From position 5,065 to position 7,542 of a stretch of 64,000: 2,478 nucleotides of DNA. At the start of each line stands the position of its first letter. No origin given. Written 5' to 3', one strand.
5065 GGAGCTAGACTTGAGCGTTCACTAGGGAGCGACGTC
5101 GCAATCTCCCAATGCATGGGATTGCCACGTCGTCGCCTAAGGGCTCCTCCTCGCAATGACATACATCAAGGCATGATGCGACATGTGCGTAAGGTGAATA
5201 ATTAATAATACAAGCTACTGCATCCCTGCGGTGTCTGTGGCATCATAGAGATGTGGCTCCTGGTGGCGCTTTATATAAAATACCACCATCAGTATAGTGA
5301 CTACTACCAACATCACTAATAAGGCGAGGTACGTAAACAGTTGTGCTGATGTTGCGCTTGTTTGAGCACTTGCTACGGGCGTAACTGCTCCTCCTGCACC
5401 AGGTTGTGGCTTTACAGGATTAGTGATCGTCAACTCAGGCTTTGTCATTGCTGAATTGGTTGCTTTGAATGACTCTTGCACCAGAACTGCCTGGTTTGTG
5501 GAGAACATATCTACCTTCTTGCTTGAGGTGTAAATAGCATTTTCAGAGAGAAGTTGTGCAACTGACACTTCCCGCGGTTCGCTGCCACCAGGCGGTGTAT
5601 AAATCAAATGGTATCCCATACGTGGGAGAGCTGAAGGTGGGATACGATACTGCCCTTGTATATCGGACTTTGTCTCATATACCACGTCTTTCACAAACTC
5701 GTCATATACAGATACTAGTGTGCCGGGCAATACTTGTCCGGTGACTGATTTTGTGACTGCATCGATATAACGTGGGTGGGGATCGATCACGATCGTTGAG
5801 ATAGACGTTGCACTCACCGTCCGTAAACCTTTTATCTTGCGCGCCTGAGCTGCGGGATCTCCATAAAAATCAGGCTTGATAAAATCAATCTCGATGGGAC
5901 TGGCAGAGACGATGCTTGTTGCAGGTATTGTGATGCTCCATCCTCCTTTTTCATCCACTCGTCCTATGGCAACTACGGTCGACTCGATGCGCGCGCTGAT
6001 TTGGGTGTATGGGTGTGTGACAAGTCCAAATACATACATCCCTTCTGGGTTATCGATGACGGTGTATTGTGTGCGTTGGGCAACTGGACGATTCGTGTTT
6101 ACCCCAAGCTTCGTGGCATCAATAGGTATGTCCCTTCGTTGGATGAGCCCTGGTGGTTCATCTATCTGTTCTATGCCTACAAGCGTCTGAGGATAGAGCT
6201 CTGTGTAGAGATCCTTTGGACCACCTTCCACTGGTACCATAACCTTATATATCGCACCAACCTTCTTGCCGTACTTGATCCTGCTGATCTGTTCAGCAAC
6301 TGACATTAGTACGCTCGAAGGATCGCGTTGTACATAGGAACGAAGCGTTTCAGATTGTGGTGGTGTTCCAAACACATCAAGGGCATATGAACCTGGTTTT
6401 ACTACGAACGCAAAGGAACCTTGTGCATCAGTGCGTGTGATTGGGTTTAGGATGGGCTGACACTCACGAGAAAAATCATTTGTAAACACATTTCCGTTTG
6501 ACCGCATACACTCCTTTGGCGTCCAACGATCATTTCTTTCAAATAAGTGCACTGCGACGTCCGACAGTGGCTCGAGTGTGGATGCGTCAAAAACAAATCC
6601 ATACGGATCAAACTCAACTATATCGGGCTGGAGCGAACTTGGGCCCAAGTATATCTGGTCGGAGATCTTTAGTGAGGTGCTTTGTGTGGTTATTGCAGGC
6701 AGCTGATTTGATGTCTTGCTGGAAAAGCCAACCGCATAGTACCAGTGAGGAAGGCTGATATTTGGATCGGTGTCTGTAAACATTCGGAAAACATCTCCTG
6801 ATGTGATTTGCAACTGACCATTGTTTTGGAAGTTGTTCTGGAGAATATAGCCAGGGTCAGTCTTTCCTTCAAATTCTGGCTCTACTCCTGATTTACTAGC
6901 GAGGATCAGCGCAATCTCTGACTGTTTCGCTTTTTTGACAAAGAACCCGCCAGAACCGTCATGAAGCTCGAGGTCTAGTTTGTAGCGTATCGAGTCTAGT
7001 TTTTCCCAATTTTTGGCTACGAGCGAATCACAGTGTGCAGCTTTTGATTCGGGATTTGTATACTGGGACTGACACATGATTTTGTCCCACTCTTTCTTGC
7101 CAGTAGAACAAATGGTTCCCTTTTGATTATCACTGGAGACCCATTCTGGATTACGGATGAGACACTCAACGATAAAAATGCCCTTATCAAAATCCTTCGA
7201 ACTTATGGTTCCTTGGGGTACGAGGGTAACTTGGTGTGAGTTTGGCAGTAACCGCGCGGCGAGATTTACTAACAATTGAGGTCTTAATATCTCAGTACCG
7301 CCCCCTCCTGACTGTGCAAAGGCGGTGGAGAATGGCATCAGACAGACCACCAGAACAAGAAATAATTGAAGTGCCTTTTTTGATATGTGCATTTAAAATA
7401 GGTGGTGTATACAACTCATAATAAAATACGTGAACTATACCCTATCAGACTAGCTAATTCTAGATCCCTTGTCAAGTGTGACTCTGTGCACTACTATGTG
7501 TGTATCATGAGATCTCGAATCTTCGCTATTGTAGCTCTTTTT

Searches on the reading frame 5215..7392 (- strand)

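Call 110: search_protein_families(library=pfam, proteins=[window:5215-7392:-], max_evalue=0.00001)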
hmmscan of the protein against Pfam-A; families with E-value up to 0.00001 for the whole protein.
window:5215-7392:- (725 aa): 1 family
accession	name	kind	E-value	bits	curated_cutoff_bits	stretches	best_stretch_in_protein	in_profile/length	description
PF13620.12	CarboxypepD_reg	-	1.1e-07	32.6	32.3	0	546-602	6-58/82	Carboxypeptidase regulatory-like domain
